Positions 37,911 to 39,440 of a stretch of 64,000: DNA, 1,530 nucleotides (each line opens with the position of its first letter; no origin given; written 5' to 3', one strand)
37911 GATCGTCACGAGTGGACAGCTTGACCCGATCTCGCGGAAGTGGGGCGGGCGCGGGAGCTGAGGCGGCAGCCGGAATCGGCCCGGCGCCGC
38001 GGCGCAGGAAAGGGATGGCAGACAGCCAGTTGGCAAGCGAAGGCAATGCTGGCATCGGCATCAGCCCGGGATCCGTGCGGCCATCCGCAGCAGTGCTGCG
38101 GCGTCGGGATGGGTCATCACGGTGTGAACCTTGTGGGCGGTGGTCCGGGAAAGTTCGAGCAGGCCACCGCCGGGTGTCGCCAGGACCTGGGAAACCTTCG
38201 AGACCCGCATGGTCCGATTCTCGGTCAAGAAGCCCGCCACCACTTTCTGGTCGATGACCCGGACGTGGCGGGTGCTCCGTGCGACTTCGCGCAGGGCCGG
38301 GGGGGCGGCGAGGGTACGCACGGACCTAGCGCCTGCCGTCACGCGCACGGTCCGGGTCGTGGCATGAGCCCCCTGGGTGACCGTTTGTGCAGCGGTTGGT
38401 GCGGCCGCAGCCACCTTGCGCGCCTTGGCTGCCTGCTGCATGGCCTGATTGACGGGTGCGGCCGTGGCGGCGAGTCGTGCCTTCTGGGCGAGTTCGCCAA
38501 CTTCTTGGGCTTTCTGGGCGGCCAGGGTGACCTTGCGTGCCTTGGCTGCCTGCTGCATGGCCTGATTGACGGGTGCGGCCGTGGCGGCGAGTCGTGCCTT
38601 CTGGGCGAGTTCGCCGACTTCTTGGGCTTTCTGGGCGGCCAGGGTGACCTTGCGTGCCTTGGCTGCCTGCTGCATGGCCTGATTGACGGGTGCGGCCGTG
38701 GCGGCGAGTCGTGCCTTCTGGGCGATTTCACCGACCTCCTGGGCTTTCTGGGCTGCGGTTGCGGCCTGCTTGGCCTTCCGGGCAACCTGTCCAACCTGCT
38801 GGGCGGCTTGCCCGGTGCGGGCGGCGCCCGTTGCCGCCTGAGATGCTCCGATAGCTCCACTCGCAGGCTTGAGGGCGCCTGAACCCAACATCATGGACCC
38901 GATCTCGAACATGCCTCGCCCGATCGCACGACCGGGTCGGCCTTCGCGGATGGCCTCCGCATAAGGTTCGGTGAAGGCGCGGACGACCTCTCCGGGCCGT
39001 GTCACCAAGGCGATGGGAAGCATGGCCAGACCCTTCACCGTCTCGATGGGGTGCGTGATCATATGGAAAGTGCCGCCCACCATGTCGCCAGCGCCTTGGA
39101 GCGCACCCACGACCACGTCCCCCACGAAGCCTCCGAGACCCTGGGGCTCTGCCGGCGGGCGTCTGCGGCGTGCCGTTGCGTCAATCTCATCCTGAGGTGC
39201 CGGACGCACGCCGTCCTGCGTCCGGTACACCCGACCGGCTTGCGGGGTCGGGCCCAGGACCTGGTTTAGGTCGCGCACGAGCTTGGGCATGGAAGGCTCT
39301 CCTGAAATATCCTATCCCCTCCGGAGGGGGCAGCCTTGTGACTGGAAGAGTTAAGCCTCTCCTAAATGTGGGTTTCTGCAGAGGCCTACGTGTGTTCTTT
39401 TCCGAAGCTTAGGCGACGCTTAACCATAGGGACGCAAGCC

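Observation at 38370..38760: Near-perfect 3 x 117-bp in-frame tandem duplication in a gene co-transcribed with a two-component system beside the pilus locus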

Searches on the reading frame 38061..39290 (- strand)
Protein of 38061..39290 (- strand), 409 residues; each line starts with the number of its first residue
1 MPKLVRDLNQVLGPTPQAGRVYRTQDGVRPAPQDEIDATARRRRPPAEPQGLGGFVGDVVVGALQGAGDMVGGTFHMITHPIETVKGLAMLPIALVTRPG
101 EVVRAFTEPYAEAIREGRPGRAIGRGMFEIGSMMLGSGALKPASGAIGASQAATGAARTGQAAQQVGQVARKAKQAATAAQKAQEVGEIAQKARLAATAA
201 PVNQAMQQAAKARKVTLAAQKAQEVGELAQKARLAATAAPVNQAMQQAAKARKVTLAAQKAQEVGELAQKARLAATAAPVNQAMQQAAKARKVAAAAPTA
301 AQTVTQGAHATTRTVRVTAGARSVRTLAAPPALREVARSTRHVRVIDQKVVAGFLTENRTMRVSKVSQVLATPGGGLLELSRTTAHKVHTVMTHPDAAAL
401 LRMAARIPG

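Call 8: search_protein_families(library=pfam, proteins=[window:38061-39290:-], max_evalue=1)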
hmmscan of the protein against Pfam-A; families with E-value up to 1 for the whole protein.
window:38061-39290:- (409 aa): 1 family
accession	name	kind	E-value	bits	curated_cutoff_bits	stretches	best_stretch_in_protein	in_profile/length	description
PF08546.17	ApbA_C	-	0.52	11.1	22.7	0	186-212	97-123/125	Ketopantoate reductase PanE/ApbA C terminal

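Call 9: search_protein_families(library=ncbifam, proteins=[window:38061-39290:-], max_evalue=1)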
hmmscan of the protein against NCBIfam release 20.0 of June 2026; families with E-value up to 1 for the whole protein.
window:38061-39290:- (409 aa): 1 family
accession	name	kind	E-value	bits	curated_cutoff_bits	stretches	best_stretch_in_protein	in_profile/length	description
NF043030.1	T4SS_Wip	domain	0.77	8.8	300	0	191-245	227-277/330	Dot/Icm T4SS effector Wip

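Call 10: find_homologous_proteins(query=window:38061-39290:-, max_evalue=0.001)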
Query window:38061-39290:- (409 aa): 4 proteins with E <= 0.001 among 8000 candidates.
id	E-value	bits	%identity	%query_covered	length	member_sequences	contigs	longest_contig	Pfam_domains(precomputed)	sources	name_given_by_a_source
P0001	6.3e-241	817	100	100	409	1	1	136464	-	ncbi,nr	ncbi:MAG: hypothetical protein VKO21_03695 [Candidatus Sericytochromatia bacterium]|nr:hypothetical 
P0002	3.5e-118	413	70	41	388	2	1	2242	-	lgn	-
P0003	5.8e-117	409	57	100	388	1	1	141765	-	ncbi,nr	ncbi:MAG: hypothetical protein VKO64_10300 [Candidatus Sericytochromatia bacterium]|nr:hypothetical 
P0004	4.1e-27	114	55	22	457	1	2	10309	-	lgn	-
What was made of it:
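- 38061..39290 (-): Host gene, 409 aa (identical to NCBI 'hypothetical protein VKO21_03695', Candidatus Sericytochromatia MAG). 100% match to P0001 (call 10).
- The locus comes from a metagenome-assembled genome (call 10).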

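Call 14: find_encoding_contigs(protein=P0001, flank=10000, max_places=3)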
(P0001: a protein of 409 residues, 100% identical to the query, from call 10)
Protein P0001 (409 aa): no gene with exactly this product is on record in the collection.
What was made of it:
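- Tried and rejected: The host protein is not on record (call 14).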

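Call 15: find_encoding_contigs(protein=P0003, flank=10000, max_places=3)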
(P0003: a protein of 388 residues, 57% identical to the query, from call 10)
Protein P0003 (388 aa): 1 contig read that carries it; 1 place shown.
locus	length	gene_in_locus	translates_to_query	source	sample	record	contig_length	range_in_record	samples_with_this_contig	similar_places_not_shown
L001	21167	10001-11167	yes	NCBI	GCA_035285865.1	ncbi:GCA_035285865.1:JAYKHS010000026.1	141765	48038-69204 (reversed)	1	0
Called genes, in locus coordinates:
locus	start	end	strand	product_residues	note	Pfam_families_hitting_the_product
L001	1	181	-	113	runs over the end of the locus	PF02643:DUF192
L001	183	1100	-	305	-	PF00482:T2SSF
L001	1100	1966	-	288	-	PF00482:T2SSF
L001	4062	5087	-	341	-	PF13629:T2SS-T3SS_pil_N, PF00263:Secretin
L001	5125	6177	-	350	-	PF16976:RcpC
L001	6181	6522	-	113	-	-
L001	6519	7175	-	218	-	PF07811:TadE (weak)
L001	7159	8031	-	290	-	PF13400:Tad (weak)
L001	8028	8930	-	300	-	PF07811:TadE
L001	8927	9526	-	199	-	PF01478:Peptidase_A24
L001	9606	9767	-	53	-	PF04964:Flp_Fap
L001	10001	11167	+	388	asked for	-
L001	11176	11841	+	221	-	-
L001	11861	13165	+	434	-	-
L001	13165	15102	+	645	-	PF00512:HisKA, PF02518:HATPase_c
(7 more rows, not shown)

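Call 16: find_encoding_contigs(protein=P0004, flank=10000, max_places=3)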
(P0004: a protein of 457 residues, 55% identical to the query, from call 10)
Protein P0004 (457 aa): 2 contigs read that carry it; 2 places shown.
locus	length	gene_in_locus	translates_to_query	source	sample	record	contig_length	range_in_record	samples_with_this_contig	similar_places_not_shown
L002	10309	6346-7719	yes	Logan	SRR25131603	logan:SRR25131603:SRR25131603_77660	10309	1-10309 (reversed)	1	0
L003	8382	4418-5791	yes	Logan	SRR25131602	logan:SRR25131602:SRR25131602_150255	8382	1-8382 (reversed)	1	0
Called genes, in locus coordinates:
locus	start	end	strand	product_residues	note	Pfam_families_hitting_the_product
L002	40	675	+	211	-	PF00211:Guanylate_cyc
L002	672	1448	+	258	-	-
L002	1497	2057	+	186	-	PF10502:Peptidase_S26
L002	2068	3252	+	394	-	PF08486:SpoIID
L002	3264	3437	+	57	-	-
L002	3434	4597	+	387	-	PF02547:Queuosine_synth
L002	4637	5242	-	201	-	-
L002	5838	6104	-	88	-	-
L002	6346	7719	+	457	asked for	-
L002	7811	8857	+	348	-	PF13646:HEAT_2 (weak)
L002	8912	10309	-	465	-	?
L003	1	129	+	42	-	?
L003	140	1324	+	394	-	PF08486:SpoIID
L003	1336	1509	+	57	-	-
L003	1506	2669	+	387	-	PF02547:Queuosine_synth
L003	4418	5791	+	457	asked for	-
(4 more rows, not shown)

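Call 23: search_solved_structures(query=window:38061-39290:-, max_evalue=10)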
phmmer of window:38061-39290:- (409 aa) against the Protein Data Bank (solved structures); distinct sequences matched with E-value up to 10: 4.
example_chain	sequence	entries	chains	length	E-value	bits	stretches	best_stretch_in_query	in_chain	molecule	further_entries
5h7c_A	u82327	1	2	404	0.00069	22.7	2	156-294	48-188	Immunoglobulin G-binding protein A, DHR14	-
5h78_A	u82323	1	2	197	0.02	17.9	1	158-294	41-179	cAMP-dependent protein kinase type II-alpha regulatory subunit,DHR14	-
5cwh_A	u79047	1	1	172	0.039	17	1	163-294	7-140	Designed helical repeat protein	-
7ar9_y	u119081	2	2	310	0.85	12.5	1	117-189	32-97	CA2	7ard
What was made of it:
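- Tried and rejected: The PDB sequence search with the full protein hit only designed helical repeats, through the Ala-rich helix (call 23).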

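Call 24: search_protein_families(library=padloc, proteins=[window:38061-39290:-], max_evalue=1)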
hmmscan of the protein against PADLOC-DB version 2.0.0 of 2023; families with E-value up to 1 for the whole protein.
window:38061-39290:- (409 aa): 2 families
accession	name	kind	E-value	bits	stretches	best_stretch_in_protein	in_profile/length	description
PDLC04494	PDC-M18A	-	0.52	7.6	1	168-251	194-276/339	-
PDLC00551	JetC2|JetC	-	0.6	5.8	1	154-308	718-873/1365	DUF3584 domain; MukB-like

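Call 25: search_protein_families(library=phrogs, proteins=[window:38061-39290:-], max_evalue=1)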
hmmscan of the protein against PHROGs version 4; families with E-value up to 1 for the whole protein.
window:38061-39290:- (409 aa): 4 families
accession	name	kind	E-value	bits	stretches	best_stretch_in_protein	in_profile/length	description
phrog_15361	-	head and packaging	0.12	12.5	1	336-386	215-265/328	portal protein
phrog_2115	-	tail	0.18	13.2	0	260-293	69-106/125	tail protein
phrog_5448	-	tail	0.39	8.4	1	152-324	39-229/3103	tail length tape measure protein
phrog_777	-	head and packaging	0.99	9.5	0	165-345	20-204/580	major head protein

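Call 54: predict_structure(alignment_id=A4)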
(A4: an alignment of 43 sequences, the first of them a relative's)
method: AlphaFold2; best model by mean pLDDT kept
length: 409 residues; sequences in the alignment: 43
mean_pLDDT: 71.3   pTM: 0.30
mean pLDDT of the five models: 71.3, 70.5, 70.1, 68.0, 67.5
residues with pLDDT >= 90: 105; 70-90: 138; 50-70: 70; < 50: 96
segments of 3 or more residues with pLDDT < 50: 12-14, 16-23, 145-157, 298-347, 351-355, 357-364
pLDDT, mean of each block of 10 residues (from residue 1): 56 49 52 63 68 93 93 94 91 90 91 93 93 74 45 46 78 88 90 80 86 92 91 78 82 89 91 81 82 63 32 33 35 43 45 42 53 67 73 75 63
secondary structure, 60 per line:
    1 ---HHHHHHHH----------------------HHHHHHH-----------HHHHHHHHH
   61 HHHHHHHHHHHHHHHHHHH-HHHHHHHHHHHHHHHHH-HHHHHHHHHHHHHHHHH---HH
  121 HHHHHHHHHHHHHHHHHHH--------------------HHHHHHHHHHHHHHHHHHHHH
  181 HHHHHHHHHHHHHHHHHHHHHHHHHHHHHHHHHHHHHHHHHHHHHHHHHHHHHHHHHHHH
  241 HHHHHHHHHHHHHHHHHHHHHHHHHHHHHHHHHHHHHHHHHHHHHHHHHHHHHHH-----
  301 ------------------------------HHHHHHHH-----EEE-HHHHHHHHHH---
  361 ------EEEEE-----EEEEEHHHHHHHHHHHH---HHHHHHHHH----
elements in order: H4-11 H34-40 H52-79 H81-97 H99-115 H119-139 H160-295 H331-338 E344-346 H348-357 E367-371 E377-381 H382-393 H397-405
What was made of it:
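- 39249..39290 (-): Short N-terminal peptide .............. (aa 1-14), conserved, followed by a variable ~35-aa leader. No signal peptide is evident. AF2 predicts a helix at aa 4-11 (call 54).
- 38406..38813 (-): Predicted single continuous alpha-helix (aa 160-295): Ala 35%, Gln 17%, Lys+Arg 15%, 21 basic vs 6 acidic residues. It contains the repeat. AF2 secondary structure and pLDDT 78-92 (call 54).
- On Polymorphic toxin system (toxin + immunity): The AF2 model of this part is poor (call 54).
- Closest known: Single alpha-helix. Same: Predicted as one long, uninterrupted helix acting as a spacer (call 54).
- Helix: AF2 predicts H160-295 with pLDDT 78-92 (call 54). The protein has a long helical repeat-bearing middle between terminal domains (call 54).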

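Call 61: fold_search(model_id=the predicted structure, library=pdb)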
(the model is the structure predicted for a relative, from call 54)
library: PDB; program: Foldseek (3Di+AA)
matches with E <= 10: 159; with E <= 0.001: 0
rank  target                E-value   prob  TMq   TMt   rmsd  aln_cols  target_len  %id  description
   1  2jaa_B                1.2e+00  0.11  0.07  0.13  11.3        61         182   16  SeMet substituted Shigella Flexneri Ipad (released 2006-11-30)
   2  5vxj_C                1.6e+00  0.09  0.07  0.10  12.1        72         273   15  2.50 A resolution structure of IpaD from Shigella flexneri in complex with single-domain antibody JMK-E3 (released 2017-08-30)
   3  5vxj_A                1.6e+00  0.08  0.07  0.08  12.2        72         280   15  2.50 A resolution structure of IpaD from Shigella flexneri in complex with single-domain antibody JMK-E3 (released 2017-08-30)
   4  1k6o_C                1.6e+00  0.06  0.07  0.21  14.7        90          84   17  Crystal Structure of a Ternary SAP-1/SRF/c-fos SRE DNA Complex (released 2002-01-17)
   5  4akx_A                1.8e+00  0.07  0.06  0.15  11.3        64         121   19  Structure of the heterodimeric complex ExoU-SpcU from the type III secretion system (T3SS) of Pseudomonas aeruginosa (released 2012-04-18)
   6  8tpk_B                1.9e+00  0.06  0.08  0.09  13.2       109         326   18  P6522 crystal form of C. crescentus DriD-ssDNA-DNA complex (released 2023-11-29)
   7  7tau_U                2.4e+00  0.09  0.06  0.11   9.0        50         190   14  Refined capsid structure of human adenovirus D26 at 3.4 A resolution (released 2022-03-16)
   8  7uyx_D                2.4e+00  0.08  0.08  0.17  18.0        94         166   11  Structure of bacteriophage PA1c gp2 (released 2023-05-10)
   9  3ou6_C                2.4e+00  0.03  0.05  0.08  13.8        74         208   15  DhpI-SAM complex (released 2010-10-27)
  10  9a40_E                2.6e+00  0.11  0.07  0.05  10.5        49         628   16  model of Cullin4 (released 2024-09-18)
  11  8brp_A                3.0e+00  0.15  0.09  0.11   4.1        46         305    9  Peptide Arginase OspR from the cyanobacterium Kamptonema sp. (released 2023-03-01)
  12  5dok_B                3.2e+00  0.03  0.07  0.11  13.6        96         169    9  Crystal structure of Tetrahymena p45C (released 2015-11-25)
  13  8v7q_D                3.4e+00  0.08  0.07  0.13   7.1        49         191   16  IpaD (122-321) Pi-helix Mutant (delta Q148) Apo Structure (released 2024-08-21)
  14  8v5c_A                3.4e+00  0.07  0.07  0.12   7.1        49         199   16  IpaD (122-321) Bound to Deoxycholate (released 2024-08-21)
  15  3c6f_D                3.6e+00  0.08  0.06  0.15  11.5        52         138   13  Crystal structure of protein Bsu07140 from Bacillus subtilis (released 2008-02-19)
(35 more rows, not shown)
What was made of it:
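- Tried and rejected: Foldseek of the full-length model against PDB gave nothing below E=1 (call 61).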

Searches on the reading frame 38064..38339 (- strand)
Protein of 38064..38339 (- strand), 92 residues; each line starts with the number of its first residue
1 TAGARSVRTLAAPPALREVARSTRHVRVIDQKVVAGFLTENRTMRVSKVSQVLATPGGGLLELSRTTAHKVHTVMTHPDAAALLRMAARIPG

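Call 74: find_homologous_proteins(query=window:38064-38339:-, max_evalue=0.01)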
Query window:38064-38339:-: 39 candidates shared short words with the query, none scored E <= 0.01.
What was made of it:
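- Tried and rejected: The C-terminal domain search in the 5.8-billion-protein set returned nothing (call 74).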

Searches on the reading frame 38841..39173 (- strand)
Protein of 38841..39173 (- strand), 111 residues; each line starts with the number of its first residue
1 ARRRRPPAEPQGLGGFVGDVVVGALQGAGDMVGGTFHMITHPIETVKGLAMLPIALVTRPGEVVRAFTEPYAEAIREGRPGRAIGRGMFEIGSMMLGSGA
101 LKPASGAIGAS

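Call 64: search_solved_structures(query=A5, max_evalue=10)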
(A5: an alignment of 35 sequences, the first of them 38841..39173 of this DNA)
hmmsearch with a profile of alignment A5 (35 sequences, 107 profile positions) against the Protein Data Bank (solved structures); distinct sequences matched with E-value up to 10: 2.
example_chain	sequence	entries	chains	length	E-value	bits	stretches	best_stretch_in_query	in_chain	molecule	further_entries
7vmc_B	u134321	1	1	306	0.3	14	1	11-68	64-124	tRNA nuclease CdiA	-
9m8o_M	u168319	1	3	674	3.7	10.5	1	7-74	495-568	Gp14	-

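Call 66: search_solved_structures(query=A5, max_evalue=1, show_alignments=1)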
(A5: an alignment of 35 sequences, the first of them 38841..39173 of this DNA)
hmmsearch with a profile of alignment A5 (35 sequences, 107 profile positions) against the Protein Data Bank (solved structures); distinct sequences matched with E-value up to 1: 1.
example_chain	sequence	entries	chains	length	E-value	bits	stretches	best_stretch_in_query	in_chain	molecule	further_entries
7vmc_B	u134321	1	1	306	0.3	14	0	11-68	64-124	tRNA nuclease CdiA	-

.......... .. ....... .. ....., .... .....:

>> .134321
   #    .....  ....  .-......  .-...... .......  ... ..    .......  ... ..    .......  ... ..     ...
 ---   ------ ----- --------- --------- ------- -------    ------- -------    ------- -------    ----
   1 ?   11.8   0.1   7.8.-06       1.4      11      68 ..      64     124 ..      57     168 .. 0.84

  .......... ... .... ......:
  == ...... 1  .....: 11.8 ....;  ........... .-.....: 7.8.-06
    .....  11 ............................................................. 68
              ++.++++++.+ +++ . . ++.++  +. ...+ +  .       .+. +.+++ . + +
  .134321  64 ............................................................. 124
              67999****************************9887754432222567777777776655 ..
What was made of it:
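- Closest known: N-terminal. Same: There is a weak profile match over about 60 residues, including a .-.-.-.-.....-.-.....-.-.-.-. pattern (call 66).
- There is a weak, non-significant profile match to the N-terminal part of CdiA-CT EC869 (E=0.3; calls 64, 66).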

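Call 70: predict_structure(alignment_id=A5)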
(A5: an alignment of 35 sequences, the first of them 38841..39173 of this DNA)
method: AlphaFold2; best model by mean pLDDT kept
length: 111 residues; sequences in the alignment: 35
mean_pLDDT: 85.4   pTM: 0.63
mean pLDDT of the five models: 85.4, 85.0, 82.8, 82.4, 77.9
residues with pLDDT >= 90: 70; 70-90: 26; 50-70: 12; < 50: 3
segments of 3 or more residues with pLDDT < 50: 109-111
pLDDT, mean of each block of 10 residues (from residue 1): 76 89 93 94 94 94 93 91 91 77 52 48
secondary structure, 60 per line:
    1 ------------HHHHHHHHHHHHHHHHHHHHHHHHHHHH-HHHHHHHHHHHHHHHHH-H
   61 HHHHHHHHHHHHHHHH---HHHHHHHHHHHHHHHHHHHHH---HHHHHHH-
elements in order: H13-40 H42-58 H60-76 H80-100 H104-110

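Call 84: search_protein_families(library=pfam, alignment_id=A5, max_evalue=10)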
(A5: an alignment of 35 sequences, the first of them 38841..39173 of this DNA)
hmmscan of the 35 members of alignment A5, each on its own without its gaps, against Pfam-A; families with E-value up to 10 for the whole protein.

A. member 1, window:38841-39173:- (111 aa): 1 family
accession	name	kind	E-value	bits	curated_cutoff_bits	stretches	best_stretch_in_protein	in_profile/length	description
PF12412.13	DUF3667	-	0.16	11.9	27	1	55-68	10-23/45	Protein of unknown function (DUF3667)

B. families by the number of members that match (of 35 scanned): 8 families
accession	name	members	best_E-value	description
PF20751.3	SP2_M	2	0.036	Structural protein 2 second domain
PF12412.13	DUF3667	2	0.16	Protein of unknown function (DUF3667)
PF01264.26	Chorismate_synt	1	0.029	Chorismate synthase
PF19471.4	DUF6008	1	0.04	Family of unknown function (DUF6008)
PF19541.4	DUF6065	1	0.083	Family of unknown function (DUF6065)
PF02416.21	TatA_B_E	1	0.19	mttA/Hcf106 family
PF15506.11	OCC1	1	0.21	OCC1 family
PF22707.2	S1CSD-TOTE-2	1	0.41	S1/CSD-like domain 2 of the TOTE conflict systems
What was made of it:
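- On Curated pre-toxin families (PT-TG, PT-HINT, PT-VENN) and any other Pfam/NCBIfam family, for the N-domain: 35 N-domain sequences were scanned at E<=10 and gave only scattered chance hits (call 84).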

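Call 110: fold_search(model_id=the predicted structure, library=pdb)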
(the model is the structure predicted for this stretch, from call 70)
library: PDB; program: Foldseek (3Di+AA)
matches with E <= 10: 0; with E <= 0.001: 0
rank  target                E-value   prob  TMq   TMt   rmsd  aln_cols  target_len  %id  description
